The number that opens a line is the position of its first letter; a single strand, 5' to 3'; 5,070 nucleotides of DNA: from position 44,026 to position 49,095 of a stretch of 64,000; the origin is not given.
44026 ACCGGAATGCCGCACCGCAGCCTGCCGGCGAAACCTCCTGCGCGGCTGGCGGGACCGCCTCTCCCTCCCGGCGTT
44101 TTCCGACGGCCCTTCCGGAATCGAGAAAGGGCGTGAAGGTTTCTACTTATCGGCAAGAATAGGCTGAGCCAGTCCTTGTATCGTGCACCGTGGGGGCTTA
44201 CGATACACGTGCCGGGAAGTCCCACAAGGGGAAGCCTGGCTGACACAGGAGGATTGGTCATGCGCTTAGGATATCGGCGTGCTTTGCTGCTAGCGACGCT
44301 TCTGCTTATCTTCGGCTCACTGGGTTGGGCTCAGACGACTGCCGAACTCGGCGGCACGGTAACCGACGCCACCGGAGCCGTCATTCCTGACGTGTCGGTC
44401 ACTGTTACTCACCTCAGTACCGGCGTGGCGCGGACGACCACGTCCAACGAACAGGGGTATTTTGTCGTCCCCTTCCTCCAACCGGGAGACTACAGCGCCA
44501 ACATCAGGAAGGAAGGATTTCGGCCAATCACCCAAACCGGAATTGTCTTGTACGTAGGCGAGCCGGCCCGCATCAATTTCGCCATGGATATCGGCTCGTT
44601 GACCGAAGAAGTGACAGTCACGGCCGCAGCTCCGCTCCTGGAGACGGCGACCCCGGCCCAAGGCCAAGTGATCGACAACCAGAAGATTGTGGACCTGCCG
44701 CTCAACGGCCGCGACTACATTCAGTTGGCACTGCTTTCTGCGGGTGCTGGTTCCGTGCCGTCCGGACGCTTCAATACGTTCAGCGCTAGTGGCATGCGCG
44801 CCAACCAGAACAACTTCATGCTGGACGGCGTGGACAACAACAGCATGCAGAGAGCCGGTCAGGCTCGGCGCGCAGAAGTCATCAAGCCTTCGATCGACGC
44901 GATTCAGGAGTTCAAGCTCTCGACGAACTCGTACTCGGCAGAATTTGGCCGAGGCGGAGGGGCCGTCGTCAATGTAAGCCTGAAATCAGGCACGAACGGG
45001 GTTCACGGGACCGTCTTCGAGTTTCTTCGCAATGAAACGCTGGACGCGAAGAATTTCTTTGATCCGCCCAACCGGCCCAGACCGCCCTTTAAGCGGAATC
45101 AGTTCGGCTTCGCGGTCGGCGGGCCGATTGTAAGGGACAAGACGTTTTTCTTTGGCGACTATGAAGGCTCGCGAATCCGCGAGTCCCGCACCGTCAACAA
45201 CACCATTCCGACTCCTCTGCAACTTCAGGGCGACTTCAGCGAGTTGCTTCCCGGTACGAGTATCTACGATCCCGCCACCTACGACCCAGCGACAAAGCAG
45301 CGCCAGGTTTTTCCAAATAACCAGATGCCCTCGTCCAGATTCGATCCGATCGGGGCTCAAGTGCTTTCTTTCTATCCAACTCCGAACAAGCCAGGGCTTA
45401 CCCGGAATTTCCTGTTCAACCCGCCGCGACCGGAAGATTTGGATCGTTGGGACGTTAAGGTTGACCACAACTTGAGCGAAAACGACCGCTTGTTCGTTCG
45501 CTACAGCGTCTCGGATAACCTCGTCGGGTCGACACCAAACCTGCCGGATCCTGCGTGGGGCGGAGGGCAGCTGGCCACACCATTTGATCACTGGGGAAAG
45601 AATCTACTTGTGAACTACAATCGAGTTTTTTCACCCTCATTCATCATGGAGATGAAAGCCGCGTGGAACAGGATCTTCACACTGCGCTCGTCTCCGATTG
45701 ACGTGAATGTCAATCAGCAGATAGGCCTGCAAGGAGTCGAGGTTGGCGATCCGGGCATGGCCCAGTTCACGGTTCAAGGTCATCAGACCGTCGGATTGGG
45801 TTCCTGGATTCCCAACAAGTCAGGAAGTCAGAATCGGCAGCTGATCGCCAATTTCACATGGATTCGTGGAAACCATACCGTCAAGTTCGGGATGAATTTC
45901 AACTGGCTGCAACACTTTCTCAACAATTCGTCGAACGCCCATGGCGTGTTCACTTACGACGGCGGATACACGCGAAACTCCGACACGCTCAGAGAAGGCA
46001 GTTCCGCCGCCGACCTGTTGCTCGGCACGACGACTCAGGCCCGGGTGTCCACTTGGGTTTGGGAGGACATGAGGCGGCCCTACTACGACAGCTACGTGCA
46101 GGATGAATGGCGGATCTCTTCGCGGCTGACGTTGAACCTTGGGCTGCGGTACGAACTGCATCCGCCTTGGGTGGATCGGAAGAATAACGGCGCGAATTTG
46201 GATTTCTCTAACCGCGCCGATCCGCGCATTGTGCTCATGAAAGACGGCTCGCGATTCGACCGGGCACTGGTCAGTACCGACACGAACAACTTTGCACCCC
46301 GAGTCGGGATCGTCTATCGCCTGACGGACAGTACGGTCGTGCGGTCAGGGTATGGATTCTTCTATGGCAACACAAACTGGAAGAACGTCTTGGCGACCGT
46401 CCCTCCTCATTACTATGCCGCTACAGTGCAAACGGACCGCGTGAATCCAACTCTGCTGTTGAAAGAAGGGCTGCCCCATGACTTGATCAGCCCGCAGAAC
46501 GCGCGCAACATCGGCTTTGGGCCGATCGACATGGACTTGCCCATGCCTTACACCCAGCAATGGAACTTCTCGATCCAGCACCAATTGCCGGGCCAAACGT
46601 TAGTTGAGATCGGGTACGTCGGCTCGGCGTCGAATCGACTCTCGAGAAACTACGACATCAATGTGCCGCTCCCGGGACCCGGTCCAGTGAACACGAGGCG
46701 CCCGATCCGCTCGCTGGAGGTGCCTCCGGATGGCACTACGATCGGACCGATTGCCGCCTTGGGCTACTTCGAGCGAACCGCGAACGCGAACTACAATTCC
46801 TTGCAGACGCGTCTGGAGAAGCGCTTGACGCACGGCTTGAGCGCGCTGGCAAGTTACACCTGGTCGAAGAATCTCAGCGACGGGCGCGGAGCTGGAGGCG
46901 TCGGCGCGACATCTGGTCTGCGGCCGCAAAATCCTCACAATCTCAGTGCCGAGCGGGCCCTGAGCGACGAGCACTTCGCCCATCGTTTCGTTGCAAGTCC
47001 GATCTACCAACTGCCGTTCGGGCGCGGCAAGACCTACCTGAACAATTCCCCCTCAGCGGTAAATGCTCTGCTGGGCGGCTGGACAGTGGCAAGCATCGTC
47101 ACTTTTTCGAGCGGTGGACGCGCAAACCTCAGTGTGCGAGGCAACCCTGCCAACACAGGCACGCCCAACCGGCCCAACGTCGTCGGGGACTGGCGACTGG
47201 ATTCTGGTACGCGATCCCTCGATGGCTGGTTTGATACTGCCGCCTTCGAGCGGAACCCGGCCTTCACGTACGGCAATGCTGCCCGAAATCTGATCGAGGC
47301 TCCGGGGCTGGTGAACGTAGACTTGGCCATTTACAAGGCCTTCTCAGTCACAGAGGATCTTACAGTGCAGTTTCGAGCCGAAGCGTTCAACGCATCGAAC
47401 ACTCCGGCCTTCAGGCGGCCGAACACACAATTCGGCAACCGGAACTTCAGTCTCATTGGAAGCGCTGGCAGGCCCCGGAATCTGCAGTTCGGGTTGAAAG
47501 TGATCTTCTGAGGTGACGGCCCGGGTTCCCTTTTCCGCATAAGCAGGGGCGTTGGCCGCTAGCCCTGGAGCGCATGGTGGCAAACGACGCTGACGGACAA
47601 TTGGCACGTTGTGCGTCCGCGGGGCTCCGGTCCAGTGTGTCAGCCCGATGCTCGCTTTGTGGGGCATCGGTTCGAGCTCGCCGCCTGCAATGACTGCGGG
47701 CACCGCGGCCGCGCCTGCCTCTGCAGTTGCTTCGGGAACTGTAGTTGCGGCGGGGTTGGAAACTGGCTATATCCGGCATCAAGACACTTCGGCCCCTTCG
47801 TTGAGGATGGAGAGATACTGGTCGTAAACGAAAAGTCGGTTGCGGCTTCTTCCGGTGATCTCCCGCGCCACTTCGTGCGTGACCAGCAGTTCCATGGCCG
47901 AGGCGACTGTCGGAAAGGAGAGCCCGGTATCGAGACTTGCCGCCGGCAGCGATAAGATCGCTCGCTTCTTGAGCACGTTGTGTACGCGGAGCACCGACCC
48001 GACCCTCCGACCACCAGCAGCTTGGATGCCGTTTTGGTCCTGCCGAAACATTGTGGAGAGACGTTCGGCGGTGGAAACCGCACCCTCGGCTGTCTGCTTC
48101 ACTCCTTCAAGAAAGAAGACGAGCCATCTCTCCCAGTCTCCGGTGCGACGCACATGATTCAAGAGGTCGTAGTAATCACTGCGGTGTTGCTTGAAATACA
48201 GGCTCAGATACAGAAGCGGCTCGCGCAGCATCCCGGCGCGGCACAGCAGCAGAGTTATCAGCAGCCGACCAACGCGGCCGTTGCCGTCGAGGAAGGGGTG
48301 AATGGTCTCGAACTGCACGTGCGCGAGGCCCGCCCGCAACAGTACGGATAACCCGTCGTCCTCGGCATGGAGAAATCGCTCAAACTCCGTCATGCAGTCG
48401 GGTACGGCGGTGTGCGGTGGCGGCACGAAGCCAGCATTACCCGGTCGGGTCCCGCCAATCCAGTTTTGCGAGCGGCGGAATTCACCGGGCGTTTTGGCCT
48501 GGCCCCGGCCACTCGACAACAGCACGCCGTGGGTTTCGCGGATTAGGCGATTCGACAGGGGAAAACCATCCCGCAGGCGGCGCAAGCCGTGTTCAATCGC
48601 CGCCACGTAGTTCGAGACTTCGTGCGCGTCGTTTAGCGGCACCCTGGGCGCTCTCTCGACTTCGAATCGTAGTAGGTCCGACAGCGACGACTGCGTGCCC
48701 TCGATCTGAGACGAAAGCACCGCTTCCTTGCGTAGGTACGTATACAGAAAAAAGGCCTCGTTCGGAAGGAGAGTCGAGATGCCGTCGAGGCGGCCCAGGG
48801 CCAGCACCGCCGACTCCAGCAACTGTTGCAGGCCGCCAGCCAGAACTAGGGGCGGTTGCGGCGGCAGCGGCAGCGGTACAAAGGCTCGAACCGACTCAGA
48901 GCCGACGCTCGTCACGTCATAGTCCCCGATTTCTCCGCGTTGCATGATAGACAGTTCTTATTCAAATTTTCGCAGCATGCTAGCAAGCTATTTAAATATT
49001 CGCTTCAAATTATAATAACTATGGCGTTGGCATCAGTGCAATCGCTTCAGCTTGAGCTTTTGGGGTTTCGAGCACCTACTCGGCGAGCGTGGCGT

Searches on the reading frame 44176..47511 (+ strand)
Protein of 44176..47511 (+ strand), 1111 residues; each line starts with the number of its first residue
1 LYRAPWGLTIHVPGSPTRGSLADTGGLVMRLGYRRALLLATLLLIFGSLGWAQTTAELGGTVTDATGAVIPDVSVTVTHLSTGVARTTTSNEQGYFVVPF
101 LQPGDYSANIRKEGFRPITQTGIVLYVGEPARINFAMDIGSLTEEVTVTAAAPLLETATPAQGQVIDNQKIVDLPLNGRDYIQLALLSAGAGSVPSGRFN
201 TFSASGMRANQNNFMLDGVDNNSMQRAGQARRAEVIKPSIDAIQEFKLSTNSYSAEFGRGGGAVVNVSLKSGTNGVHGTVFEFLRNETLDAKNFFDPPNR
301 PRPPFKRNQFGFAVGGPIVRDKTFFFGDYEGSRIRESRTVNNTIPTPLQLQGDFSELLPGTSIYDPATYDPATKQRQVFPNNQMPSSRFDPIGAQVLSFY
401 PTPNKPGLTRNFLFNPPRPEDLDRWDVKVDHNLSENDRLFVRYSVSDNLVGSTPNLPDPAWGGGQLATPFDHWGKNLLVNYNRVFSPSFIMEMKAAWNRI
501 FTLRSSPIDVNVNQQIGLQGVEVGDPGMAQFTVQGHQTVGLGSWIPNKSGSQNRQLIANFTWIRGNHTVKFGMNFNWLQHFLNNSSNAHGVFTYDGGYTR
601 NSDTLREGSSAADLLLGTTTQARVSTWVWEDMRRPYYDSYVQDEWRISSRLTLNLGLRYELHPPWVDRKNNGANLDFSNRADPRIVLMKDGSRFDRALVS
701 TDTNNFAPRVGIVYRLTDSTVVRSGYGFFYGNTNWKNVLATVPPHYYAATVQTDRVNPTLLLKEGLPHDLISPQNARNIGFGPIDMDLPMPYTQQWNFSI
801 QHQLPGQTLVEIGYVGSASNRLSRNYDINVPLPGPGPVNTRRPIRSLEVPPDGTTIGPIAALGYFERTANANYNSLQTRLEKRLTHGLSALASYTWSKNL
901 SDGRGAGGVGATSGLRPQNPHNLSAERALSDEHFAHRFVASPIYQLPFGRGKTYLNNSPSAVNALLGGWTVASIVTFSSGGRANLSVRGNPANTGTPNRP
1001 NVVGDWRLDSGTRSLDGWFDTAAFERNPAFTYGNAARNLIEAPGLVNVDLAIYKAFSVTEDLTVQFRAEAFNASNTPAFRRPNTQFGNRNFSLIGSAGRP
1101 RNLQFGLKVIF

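Call 41: search_protein_families(library=pfam, proteins=[window:44176-47511:+], max_evalue=0.01)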
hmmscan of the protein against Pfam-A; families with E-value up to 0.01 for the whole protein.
window:44176-47511:+ (1111 aa): 7 families
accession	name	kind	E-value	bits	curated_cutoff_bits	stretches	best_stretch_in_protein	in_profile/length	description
PF25183.1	OMP_b-brl_4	-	3.8e-250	833.2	30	1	269-1104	2-838/838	Outer membrane beta barrel domain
PF13620.12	CarboxypepD_reg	-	1.6e-21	76.9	32.3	1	58-137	2-81/82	Carboxypeptidase regulatory-like domain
PF00593.30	TonB_dep_Rec_b-barrel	-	2e-07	31.6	27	1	513-727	102-238/436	TonB dependent receptor-like, beta-barrel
PF13715.12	CarbopepD_reg_2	-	0.00063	20.2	32.2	1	60-121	3-61/88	CarboxypepD_reg-like domain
PF07715.20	Plug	-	0.0083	17.1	23.9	1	159-263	5-105/107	TonB-dependent Receptor Plug Domain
PF17210.9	SdrD_B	-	0.0083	16.8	29.7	0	62-112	16-66/112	SdrD B-like domain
PF02369.22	Big_1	-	0.0085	16.6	34.9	0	53-98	16-64/93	Bacterial Ig-like domain (group 1)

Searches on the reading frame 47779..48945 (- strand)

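Call 41: search_protein_families(library=pfam, proteins=[window:47779-48945:-], max_evalue=0.01)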
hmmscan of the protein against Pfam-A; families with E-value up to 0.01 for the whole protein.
window:47779-48945:- (388 aa): 2 families
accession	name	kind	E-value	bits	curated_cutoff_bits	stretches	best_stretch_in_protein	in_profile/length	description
PF13784.11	Fic_N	-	1.2e-26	92.9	26.7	1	41-121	2-81/82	Fic/DOC family N-terminal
PF02661.23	Fic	-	1.1e-17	65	24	1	130-234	2-93/93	Fic/DOC family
